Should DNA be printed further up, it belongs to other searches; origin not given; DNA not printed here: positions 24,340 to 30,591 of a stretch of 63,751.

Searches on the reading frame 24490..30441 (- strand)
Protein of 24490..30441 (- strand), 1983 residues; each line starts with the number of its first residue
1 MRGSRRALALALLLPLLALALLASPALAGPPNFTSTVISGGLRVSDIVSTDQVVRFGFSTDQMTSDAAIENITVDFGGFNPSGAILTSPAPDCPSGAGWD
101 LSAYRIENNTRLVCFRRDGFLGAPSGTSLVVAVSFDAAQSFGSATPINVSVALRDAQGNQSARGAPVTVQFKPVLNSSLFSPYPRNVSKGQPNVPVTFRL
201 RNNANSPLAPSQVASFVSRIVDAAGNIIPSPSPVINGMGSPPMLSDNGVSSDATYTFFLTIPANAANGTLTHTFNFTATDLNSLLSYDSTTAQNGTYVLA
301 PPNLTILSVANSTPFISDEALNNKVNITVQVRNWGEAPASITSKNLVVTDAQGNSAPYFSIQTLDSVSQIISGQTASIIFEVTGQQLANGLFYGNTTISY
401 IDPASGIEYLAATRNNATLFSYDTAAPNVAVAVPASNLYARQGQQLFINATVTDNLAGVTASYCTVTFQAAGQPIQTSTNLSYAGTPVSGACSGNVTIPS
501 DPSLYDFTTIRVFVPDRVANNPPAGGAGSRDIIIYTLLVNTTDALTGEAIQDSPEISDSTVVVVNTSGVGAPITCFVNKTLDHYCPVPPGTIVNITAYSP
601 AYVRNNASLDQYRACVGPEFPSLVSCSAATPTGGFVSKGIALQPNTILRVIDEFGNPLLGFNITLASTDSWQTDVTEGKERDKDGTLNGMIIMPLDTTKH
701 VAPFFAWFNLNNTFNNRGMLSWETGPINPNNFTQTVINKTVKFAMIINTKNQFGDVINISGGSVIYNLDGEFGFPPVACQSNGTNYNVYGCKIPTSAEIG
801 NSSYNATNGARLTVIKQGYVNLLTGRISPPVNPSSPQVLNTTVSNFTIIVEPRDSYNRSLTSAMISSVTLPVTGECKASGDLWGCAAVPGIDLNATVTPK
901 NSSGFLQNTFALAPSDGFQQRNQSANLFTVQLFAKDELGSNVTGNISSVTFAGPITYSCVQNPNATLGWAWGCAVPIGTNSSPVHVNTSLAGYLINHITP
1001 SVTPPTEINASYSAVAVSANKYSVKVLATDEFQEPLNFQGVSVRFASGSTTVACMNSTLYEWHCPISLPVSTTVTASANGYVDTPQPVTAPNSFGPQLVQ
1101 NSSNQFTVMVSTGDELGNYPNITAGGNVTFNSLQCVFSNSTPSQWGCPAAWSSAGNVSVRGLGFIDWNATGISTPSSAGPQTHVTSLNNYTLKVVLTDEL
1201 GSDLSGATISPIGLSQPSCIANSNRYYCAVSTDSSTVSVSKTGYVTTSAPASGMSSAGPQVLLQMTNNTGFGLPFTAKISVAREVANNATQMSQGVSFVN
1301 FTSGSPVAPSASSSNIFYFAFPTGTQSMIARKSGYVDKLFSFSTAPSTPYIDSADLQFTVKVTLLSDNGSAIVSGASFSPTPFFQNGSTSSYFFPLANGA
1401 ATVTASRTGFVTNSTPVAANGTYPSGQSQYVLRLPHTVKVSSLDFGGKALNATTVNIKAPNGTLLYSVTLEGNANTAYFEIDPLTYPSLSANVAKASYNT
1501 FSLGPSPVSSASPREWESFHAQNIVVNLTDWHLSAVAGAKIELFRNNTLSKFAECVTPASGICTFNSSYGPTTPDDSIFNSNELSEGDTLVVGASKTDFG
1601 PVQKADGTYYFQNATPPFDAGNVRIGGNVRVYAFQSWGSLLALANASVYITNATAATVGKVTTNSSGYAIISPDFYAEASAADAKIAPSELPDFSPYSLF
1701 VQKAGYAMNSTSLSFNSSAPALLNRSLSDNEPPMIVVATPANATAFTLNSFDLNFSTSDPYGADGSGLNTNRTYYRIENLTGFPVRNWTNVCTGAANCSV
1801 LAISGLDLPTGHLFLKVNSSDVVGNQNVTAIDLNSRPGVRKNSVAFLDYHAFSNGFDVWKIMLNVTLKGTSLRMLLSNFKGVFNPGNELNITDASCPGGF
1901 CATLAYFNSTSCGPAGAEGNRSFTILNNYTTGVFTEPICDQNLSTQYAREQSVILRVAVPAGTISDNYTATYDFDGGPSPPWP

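Call 5: search_protein_families(library=pfam, proteins=[window:24493-30441:-], max_evalue=1)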
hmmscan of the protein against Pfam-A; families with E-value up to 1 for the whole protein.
window:24493-30441:- (1983 aa): 2 families
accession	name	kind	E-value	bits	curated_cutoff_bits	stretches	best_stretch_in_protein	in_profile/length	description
PF11974.14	bMG3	-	0.0022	18.4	34.9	1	1636-1681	21-66/103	Bacterial alpha-2-macroglobulin MG3 domain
PF13620.12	CarboxypepD_reg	-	0.035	14.9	32.3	0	1643-1671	14-42/82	Carboxypeptidase regulatory-like domain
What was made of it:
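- On Pfam PF13620 CarboxypepD_reg: Whole proteins: 14.9 bits (call 5).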

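Call 6: search_protein_families(library=ncbifam, proteins=[window:24493-30441:-], max_evalue=1)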
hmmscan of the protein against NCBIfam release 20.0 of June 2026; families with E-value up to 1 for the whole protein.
window:24493-30441:- (1983 aa): 0 families
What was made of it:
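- On PGF-CTERM / archaeosortase-anchored S-layer glycoproteins: No NCBIfam hit (call 6).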

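Call 14: find_encoding_contigs(protein=window:24490-30441:-, flank=10000)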
Protein window:24490-30441:- (1983 aa): no gene with exactly this product is on record in the collection.
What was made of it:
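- Tried and rejected: An exact look-up of protein B found no record (call 14).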
